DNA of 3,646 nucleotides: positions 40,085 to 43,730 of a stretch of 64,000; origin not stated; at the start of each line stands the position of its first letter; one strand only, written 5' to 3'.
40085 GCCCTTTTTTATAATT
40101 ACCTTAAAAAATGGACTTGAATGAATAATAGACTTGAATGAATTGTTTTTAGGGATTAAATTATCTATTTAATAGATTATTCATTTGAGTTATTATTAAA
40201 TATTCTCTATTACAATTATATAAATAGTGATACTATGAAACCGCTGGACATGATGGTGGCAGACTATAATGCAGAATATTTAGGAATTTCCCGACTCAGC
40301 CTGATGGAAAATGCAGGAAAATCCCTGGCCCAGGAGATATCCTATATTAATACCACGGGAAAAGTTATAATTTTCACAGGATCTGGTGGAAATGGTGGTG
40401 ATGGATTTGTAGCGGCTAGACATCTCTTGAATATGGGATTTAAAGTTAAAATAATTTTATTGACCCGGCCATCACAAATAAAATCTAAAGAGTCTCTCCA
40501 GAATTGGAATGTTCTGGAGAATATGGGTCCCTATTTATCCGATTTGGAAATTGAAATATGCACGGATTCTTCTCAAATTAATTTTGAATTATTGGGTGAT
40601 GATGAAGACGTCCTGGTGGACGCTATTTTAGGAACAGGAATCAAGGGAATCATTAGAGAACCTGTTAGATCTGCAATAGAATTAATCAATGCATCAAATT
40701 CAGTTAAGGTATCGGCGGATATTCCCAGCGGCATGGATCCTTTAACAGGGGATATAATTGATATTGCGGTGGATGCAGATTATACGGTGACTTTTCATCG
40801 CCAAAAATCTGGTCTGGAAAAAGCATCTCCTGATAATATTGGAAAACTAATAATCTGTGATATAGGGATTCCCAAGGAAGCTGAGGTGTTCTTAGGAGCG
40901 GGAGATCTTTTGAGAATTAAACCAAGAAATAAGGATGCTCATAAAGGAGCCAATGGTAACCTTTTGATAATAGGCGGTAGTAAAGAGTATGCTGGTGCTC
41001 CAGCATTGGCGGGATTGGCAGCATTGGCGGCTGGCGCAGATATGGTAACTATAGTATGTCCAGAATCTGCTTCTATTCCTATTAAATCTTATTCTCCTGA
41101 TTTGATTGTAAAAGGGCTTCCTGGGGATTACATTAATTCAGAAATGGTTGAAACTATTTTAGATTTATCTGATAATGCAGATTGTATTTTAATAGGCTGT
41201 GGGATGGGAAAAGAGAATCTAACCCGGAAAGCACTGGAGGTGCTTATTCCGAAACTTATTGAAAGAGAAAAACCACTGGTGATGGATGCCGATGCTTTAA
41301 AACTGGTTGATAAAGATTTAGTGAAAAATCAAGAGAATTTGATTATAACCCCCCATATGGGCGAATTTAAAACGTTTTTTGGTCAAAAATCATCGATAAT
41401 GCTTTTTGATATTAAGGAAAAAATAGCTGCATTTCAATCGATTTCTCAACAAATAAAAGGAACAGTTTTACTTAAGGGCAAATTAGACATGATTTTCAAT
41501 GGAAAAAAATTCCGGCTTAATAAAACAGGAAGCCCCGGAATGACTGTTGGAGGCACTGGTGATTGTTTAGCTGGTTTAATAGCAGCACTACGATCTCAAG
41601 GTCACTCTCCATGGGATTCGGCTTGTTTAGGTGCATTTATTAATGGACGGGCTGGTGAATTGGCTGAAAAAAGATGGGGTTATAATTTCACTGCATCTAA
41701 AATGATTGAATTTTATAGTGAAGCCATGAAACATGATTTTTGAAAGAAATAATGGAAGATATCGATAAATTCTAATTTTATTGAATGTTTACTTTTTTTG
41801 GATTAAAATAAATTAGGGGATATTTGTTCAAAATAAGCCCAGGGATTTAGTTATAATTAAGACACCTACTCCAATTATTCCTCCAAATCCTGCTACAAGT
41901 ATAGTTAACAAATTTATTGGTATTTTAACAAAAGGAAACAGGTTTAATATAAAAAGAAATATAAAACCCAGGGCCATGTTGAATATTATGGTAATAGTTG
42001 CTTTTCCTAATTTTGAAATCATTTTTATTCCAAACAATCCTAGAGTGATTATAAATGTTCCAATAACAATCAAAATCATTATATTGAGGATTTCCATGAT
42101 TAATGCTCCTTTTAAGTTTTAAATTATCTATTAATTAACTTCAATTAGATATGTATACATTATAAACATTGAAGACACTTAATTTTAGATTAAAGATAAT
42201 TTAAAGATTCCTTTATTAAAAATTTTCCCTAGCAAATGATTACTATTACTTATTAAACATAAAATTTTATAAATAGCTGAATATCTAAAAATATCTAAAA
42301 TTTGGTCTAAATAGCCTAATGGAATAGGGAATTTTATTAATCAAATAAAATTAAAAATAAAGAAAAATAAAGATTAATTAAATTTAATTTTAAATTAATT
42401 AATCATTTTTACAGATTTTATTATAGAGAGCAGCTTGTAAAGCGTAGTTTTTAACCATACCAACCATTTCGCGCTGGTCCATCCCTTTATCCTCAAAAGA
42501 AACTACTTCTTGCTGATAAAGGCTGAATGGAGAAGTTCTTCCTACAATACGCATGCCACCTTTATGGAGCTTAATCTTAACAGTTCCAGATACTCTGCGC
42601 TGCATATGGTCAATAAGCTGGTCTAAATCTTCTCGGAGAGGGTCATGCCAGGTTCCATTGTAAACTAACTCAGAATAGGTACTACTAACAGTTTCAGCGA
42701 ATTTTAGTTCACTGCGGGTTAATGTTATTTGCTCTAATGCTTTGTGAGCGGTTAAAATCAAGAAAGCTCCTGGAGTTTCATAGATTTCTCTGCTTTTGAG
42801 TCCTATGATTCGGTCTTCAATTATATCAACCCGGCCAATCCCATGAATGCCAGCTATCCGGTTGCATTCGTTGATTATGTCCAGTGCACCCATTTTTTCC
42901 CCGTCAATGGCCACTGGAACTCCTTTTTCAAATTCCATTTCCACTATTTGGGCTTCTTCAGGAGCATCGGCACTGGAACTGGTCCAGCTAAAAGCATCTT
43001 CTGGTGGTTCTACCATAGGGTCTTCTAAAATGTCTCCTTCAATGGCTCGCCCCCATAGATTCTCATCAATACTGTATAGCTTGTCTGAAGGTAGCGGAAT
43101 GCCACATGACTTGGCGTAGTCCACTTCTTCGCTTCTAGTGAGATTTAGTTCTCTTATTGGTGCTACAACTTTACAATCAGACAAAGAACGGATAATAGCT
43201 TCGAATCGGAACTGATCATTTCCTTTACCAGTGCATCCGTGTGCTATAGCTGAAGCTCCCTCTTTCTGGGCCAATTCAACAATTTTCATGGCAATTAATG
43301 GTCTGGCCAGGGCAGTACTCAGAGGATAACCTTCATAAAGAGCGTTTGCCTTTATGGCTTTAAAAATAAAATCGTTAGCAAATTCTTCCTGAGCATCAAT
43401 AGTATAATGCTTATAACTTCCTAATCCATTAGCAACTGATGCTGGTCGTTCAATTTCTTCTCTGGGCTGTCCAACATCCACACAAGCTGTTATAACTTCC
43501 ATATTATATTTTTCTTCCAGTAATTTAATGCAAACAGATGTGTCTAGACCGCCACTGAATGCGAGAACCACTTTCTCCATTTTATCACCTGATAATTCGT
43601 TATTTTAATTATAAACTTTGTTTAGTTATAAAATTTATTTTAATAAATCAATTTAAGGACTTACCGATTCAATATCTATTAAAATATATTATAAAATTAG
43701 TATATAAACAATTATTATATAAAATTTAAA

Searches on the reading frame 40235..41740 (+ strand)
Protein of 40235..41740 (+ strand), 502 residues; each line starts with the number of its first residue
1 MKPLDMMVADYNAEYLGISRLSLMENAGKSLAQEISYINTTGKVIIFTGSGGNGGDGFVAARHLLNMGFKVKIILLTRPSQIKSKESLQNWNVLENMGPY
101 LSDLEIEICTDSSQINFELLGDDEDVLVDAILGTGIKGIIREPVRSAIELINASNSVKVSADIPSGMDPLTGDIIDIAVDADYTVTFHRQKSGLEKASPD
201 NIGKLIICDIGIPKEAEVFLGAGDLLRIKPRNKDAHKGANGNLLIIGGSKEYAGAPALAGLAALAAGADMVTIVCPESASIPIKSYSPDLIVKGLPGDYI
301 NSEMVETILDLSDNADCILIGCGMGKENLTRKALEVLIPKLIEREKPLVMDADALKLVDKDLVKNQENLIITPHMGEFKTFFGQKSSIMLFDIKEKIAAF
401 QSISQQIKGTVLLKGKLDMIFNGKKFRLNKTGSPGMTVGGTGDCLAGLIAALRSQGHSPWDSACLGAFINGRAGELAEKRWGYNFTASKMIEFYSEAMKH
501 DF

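Call 51: search_protein_families(library=pfam, proteins=[window:40235-41740:+], max_evalue=0.00001)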
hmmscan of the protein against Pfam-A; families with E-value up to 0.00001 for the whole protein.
window:40235-41740:+ (502 aa): 2 families
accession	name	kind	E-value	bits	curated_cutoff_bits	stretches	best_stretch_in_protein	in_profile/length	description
PF01256.23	Carb_kinase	-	6.6e-59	199.7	27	1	243-491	1-237/242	NAD(P)H-hydrate dehydratase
PF03853.21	YjeF_N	-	1.9e-42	145.5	24.9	1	22-193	3-169/169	YjeF-related protein N-terminus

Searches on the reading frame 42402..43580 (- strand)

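Call 51: search_protein_families(library=pfam, proteins=[window:42402-43580:-], max_evalue=0.00001)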
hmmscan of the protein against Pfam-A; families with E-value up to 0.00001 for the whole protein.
window:42402-43580:- (393 aa): 2 families
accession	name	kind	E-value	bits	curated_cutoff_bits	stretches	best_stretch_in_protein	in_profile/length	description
PF20979.2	Arginosuc_syn_C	-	2.6e-93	312.1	27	1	169-386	1-219/219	Arginosuccinate synthase C-terminal domain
PF00764.25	Arginosuc_synth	-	1.1e-71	240.6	27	1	3-162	1-162/162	Arginosuccinate synthase N-terminal HUP domain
